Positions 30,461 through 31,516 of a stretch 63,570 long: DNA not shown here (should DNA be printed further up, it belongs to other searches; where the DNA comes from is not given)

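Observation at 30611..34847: Mirror-duplicated Mla/MCE ABC transporter (ATPase-permease-permease'-ATPase'-MCE) with complementary motif defects predicting one degenerate ATP site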

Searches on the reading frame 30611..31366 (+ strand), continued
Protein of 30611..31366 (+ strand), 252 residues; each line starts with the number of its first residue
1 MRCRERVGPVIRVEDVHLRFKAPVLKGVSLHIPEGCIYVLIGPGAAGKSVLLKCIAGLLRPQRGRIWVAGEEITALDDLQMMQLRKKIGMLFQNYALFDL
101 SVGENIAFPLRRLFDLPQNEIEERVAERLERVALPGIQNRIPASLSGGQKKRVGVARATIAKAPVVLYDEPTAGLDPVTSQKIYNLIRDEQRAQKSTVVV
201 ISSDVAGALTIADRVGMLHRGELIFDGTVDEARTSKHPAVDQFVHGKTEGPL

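Call 45: find_encoding_contigs(protein=P0133, flank=6000, max_places=2)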
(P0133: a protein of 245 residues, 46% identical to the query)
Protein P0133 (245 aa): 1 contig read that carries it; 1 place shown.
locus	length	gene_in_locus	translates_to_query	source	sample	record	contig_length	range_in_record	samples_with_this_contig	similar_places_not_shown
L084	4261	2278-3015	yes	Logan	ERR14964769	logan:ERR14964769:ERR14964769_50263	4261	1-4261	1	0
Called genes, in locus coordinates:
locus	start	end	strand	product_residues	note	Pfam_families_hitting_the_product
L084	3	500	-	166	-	?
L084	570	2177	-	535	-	PF03734:YkuD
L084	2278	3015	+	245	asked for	PF02463:SMC_N (faint), PF00005:ABC_tran, PF13304:AAA_21 (faint)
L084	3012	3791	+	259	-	PF02405:MlaE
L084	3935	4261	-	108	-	?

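Call 46: find_encoding_contigs(protein=P0138, flank=6000, max_places=2)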
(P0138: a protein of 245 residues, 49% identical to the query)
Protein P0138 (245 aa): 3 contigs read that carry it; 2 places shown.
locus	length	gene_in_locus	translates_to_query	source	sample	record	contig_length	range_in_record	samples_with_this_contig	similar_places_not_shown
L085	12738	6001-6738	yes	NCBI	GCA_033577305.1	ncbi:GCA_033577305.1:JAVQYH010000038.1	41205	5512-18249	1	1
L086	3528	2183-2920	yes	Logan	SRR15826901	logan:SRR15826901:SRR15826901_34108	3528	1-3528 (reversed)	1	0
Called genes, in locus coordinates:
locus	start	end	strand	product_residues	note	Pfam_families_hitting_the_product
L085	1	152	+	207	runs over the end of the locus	-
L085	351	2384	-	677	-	PF00200:Disintegrin (weak), PF00526:Dicty_CTDC (weak)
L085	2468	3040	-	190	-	PF02659:Mntp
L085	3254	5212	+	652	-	PF00069:Pkinase, PF07714:PK_Tyr_Ser-Thr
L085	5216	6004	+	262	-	PF01514:YscJ_FliF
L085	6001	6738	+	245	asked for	PF00005:ABC_tran, PF13304:AAA_21 (faint)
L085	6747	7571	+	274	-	PF02405:MlaE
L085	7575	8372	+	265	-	PF02405:MlaE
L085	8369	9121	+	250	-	PF00005:ABC_tran, PF13304:AAA_21 (faint)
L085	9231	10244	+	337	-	PF02470:MlaD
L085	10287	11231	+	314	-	PF00483:NTP_transferase, PF12804:NTP_transf_3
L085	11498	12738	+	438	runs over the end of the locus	PF05787:PhoX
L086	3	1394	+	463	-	?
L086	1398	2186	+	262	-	PF01514:YscJ_FliF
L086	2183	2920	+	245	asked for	PF00005:ABC_tran, PF13304:AAA_21 (faint)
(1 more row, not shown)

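Call 55: find_encoding_contigs(protein=P0129, flank=6000, max_places=1)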
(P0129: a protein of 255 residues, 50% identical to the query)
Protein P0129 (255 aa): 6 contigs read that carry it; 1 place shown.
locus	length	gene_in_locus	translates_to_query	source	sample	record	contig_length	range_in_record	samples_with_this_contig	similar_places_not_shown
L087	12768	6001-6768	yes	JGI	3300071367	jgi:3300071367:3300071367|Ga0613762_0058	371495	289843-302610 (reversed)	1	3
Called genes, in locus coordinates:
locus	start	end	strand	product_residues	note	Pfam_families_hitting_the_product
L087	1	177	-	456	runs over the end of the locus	PF00072:Response_reg, PF00158:Sigma54_activat, PF14532:Sigma54_activ_2, PF07728:AAA_5 (weak), PF25601:AAA_lid_14, PF02954:HTH_8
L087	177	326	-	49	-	-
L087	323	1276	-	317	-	PF00672:HAMP, PF00512:HisKA, PF02518:HATPase_c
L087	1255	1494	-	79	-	-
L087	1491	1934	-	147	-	-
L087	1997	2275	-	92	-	-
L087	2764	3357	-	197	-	-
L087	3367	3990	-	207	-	-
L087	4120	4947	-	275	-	-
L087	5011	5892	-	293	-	-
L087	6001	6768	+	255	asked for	PF00005:ABC_tran, PF13304:AAA_21 (faint)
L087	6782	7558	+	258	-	PF02405:MlaE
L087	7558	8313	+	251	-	PF02405:MlaE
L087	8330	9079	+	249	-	PF00005:ABC_tran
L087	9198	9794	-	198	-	PF09998:DUF2239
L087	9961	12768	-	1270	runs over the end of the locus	-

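Call 56: find_encoding_contigs(protein=P0139, flank=6000, max_places=1)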
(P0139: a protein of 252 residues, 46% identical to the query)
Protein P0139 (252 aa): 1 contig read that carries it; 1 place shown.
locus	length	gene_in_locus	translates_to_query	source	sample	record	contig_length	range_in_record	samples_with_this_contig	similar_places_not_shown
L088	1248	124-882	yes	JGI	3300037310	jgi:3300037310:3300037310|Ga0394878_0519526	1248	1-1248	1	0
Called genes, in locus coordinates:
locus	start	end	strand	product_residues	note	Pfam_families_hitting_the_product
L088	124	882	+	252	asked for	PF00005:ABC_tran, PF13304:AAA_21 (faint)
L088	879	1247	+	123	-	?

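Call 57: find_encoding_contigs(protein=P0268, flank=6000, max_places=1)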
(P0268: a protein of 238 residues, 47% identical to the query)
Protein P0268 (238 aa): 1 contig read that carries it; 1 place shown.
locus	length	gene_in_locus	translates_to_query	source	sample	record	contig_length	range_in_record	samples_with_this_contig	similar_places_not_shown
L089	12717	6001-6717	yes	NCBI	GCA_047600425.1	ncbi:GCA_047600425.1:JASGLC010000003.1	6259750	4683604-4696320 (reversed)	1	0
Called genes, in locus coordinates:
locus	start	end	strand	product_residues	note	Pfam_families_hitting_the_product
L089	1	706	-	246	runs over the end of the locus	-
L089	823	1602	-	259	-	-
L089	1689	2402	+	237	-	PF19567:CpsB_CapC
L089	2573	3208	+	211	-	-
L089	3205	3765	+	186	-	-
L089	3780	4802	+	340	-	PF00155:Aminotran_1_2 (weak), PF01212:Beta_elim_lyase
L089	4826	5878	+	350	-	PF13174:TPR_6 (faint), PF13428:TPR_14 (faint)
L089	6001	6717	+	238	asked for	PF00005:ABC_tran, PF13304:AAA_21 (faint)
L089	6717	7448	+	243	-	PF02405:MlaE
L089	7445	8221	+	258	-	PF02405:MlaE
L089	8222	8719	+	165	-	PF23598:LRR_14 (weak)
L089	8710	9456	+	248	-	PF00005:ABC_tran, PF13304:AAA_21 (weak)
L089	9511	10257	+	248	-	-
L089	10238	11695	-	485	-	PF03572:Peptidase_S41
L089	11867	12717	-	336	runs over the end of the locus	PF02470:MlaD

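Call 58: find_encoding_contigs(protein=P0158, flank=6000, max_places=1)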
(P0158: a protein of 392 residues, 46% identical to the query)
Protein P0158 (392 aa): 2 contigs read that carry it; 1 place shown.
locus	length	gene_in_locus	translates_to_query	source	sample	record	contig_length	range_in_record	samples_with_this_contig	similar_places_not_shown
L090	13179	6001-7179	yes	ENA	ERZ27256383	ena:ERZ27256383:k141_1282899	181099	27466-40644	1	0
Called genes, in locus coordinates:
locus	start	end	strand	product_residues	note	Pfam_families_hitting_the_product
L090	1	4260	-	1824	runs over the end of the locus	-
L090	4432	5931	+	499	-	-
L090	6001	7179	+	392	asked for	PF00005:ABC_tran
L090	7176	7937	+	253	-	PF02405:MlaE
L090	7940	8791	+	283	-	PF02405:MlaE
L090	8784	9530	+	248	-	PF00005:ABC_tran, PF13304:AAA_21 (faint)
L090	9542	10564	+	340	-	PF02470:MlaD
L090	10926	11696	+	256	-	-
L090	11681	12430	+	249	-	PF00215:OMPdecase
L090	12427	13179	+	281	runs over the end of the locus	PF08032:SpoU_sub_bind, PF00588:SpoU_methylase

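Call 74: search_protein_families(library=pfam, proteins=[L005:601-3003:+, L005:2778-4373:-, L005:4162-5748:+, L005:4418-5173:+, L005:5948-7732:+, L005:7757-9187:-, L005:9197-11959:-, L005:12104-13846:+], max_evalue=0.0001)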
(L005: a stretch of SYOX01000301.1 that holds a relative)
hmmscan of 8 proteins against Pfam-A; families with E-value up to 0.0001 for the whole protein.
L005:601-3003:+ (801 aa): 0 families

L005:2778-4373:- (532 aa): 4 families
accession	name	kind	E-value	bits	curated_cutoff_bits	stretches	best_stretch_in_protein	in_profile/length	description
PF16576.10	HlyD_D23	-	1.6e-36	126.1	30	1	208-434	2-213/214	Barrel-sandwich domain of CusB or HlyD membrane-fusion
PF13437.12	HlyD_3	-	6.9e-21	75.4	22.2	1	334-428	1-102/106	HlyD family secretion protein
PF13533.13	Biotin_lipoyl_2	-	2.6e-07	30.7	29.8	1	227-257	2-32/32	Biotin-lipoyl like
PF00364.28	Biotin_lipoyl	-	9.3e-06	25.8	22.1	1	227-256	44-73/73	Biotin-requiring enzyme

L005:4162-5748:+ (529 aa): 0 families

L005:4418-5173:+ (252 aa): 0 families

L005:5948-7732:+ (595 aa): 10 families
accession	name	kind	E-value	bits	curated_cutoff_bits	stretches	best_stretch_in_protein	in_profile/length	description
PF00005.33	ABC_tran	-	1.2e-70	236.9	25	2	369-518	1-137/137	ABC transporter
PF13304.12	AAA_21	-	7.3e-10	39.8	27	0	215-274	236-297/304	AAA domain, putative AbiEii toxin, Type IV TA system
PF13401.12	AAA_22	-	1.5e-07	32.2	27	0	109-132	8-31/130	AAA domain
PF13555.12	AAA_29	-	7.9e-07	29.2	27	0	373-406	16-49/61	P-loop containing region of AAA domain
PF13245.12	AAA_19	-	4.8e-06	27.2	25.1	0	378-432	10-61/134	AAA domain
PF13191.12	AAA_16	-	5.1e-06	27.5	32.6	0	105-127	21-45/167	AAA ATPase domain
PF20720.3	nSTAND3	-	5.6e-06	26.6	27.2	0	107-127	18-38/155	Novel STAND NTPase 3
PF02463.25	SMC_N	-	7.2e-06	26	40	0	379-552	24-203/220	RecF/RecN/SMC N terminal domain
PF03193.22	RsgA_GTPase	-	2.3e-05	24.7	30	0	104-129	104-129/174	RsgA GTPase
PF25199.1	nSTAND_NTPase5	-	2.5e-05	24.5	34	0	378-421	40-84/145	Novel STAND NTPase 5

L005:7757-9187:- (477 aa): 0 families

L005:9197-11959:- (921 aa): 1 family
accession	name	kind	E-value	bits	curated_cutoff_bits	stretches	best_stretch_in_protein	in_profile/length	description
PF23416.1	DUF7107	-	2.2e-12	47.5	24.6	0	254-295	2-47/48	Domain of unknown function (DUF7107)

L005:12104-13846:+ (581 aa): 2 families
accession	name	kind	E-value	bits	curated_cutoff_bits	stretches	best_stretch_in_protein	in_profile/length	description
PF13717.11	Zn_ribbon_4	-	3.3e-15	56.2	30.3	1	1-35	1-35/36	zinc-ribbon domain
PF13719.11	Zn_ribbon_5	-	4.4e-13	49.2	29.3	1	1-36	1-36/37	zinc-ribbon domain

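Call 78: find_encoding_contigs(protein=P0132, flank=6000, max_places=1)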
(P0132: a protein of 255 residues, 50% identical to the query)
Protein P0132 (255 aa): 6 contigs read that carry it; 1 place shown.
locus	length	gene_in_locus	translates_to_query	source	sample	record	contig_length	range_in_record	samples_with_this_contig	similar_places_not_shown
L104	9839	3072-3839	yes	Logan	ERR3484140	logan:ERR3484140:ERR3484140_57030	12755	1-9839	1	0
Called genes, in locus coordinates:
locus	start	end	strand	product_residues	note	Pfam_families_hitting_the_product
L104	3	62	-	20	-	?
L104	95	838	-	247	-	PF00005:ABC_tran, PF13304:AAA_21 (weak)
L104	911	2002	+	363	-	-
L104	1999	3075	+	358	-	PF09976:TPR_21 (faint), PF07719:TPR_2 (faint), PF13428:TPR_14 (faint), PF13432:TPR_16 (faint), PF14559:TPR_19 (faint), PF13174:TPR_6 (faint)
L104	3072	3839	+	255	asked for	PF00005:ABC_tran, PF13304:AAA_21 (faint)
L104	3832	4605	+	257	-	PF02405:MlaE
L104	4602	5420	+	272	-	PF02405:MlaE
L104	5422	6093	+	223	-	-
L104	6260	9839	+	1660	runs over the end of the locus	PF13185:GAF_2 (faint), PF00069:Pkinase, PF07714:PK_Tyr_Ser-Thr, PF13191:AAA_16, PF13424:TPR_12 (faint), PF00512:HisKA, PF02518:HATPase_c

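Call 79: find_encoding_contigs(protein=P0146, flank=6000, max_places=1)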
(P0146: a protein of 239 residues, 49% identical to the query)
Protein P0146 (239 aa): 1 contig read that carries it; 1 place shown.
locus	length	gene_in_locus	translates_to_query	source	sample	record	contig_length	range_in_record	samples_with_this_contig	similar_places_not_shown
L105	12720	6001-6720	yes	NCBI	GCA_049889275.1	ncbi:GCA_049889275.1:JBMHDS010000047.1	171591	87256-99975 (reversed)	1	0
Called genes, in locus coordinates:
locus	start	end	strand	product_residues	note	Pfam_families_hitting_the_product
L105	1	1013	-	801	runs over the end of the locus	PF00069:Pkinase, PF07714:PK_Tyr_Ser-Thr, PF08308:PEGA (weak), PF13620:CarboxypepD_reg (faint), PF08308:PEGA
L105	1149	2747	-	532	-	PF12704:MacB_PCD (faint), PF28560:PCD-like (faint), PF02687:FtsX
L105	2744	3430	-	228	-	PF00005:ABC_tran, PF02463:SMC_N (weak), PF13304:AAA_21 (faint)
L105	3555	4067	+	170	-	-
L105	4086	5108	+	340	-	PF01212:Beta_elim_lyase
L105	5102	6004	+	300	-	PF13174:TPR_6 (faint)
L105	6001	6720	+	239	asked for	PF00005:ABC_tran, PF13304:AAA_21 (faint)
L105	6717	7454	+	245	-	PF02405:MlaE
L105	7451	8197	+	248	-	PF02405:MlaE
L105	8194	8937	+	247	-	PF00005:ABC_tran, PF13304:AAA_21 (faint)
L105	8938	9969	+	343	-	PF02470:MlaD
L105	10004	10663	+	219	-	PF00188:CAP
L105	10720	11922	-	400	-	PF00108:Thiolase_N, PF00109:ketoacyl-synt (weak), PF02803:Thiolase_C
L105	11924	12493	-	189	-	PF06949:DUF1292 (faint), PF12527:DUF3727 (weak)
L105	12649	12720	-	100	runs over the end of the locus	-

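Call 80: find_encoding_contigs(protein=P0182, flank=6000, max_places=1)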
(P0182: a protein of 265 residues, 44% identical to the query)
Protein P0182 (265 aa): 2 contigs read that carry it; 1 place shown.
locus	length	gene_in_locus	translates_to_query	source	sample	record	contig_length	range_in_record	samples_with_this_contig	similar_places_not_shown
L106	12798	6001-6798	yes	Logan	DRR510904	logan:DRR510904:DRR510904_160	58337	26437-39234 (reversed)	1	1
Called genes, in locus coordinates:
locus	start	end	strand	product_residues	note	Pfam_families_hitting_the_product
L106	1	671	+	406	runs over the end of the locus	PF01590:GAF, PF13185:GAF_2, PF13492:GAF_3, PF13581:HATPase_c_2 (faint), PF02518:HATPase_c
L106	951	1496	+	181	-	PF08281:Sigma70_r4_2 (weak)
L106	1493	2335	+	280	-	-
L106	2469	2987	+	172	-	-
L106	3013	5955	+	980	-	PF12770:CHAT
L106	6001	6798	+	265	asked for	PF00005:ABC_tran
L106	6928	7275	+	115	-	PF01381:HTH_3 (weak)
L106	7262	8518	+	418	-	PF13657:Couple_hipA (weak), PF07804:HipA_C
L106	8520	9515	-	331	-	PF02517:Rce1-like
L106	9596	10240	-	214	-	PF01551:Peptidase_M23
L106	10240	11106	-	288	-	PF07676:PD40 (faint), PF26549:Tricorn_N (weak)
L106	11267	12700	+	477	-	PF13167:GTP-bdg_N, PF16360:GTP-bdg_M, PF01926:MMR_HSR1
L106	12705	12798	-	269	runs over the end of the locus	-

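Call 82: list_cluster_members(proteins=[P0146, P0268, P0138, P0132, P0133, P0129, P0158, P0124, P0126, P0143])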
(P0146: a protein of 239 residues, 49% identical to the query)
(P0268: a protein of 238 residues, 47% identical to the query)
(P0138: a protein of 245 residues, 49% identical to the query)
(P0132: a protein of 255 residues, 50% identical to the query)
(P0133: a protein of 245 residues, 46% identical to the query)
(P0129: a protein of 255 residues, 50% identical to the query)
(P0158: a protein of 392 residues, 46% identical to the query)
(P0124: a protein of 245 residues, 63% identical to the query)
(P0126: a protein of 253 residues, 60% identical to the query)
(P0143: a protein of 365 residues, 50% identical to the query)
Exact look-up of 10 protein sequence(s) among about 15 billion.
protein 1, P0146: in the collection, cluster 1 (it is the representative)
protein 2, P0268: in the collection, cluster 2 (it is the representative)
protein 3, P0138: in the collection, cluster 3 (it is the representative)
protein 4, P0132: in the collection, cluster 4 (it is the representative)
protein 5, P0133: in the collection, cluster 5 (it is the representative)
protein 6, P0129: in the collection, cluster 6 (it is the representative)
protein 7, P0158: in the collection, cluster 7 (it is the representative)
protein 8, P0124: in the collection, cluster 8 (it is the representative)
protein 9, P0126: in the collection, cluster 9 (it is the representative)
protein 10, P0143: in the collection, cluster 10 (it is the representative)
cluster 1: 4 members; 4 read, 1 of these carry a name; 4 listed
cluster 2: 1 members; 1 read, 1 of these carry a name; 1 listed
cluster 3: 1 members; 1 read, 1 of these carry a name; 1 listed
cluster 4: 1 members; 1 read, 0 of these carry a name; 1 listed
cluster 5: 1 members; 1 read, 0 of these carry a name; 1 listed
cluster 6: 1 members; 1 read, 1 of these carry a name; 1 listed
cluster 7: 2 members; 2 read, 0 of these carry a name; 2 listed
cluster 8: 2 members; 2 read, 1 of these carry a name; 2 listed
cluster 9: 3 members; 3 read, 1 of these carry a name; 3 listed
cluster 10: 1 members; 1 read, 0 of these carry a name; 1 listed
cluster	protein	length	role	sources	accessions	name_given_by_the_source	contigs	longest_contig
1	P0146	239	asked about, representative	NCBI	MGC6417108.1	MAG: ABC transporter ATP-binding protein [Bradymonadia bacterium]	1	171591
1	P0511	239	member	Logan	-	-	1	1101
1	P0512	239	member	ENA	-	-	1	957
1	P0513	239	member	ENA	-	-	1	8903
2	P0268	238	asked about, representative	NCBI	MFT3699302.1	MAG: ATP-binding cassette domain-containing protein [Kofleriaceae bacterium]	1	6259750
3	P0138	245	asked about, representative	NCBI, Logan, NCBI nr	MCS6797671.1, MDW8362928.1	MAG: ATP-binding cassette domain-containing protein [Myxococcota bacterium] | ATP-binding cassette domain-containing protein [Myxococcota bacterium]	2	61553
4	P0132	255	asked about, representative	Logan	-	-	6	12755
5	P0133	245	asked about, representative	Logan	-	-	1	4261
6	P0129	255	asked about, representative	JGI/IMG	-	phospholipid/cholesterol/gamma-HCH transport system ATP-binding protein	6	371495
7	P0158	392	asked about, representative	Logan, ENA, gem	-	-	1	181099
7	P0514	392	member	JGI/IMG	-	-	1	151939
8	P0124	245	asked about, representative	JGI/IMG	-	phospholipid/cholesterol/gamma-HCH transport system ATP-binding protein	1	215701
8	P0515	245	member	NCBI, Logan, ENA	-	-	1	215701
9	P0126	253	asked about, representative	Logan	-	-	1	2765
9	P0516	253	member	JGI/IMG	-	phospholipid/cholesterol/gamma-HCH transport system ATP-binding protein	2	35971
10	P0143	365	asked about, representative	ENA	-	-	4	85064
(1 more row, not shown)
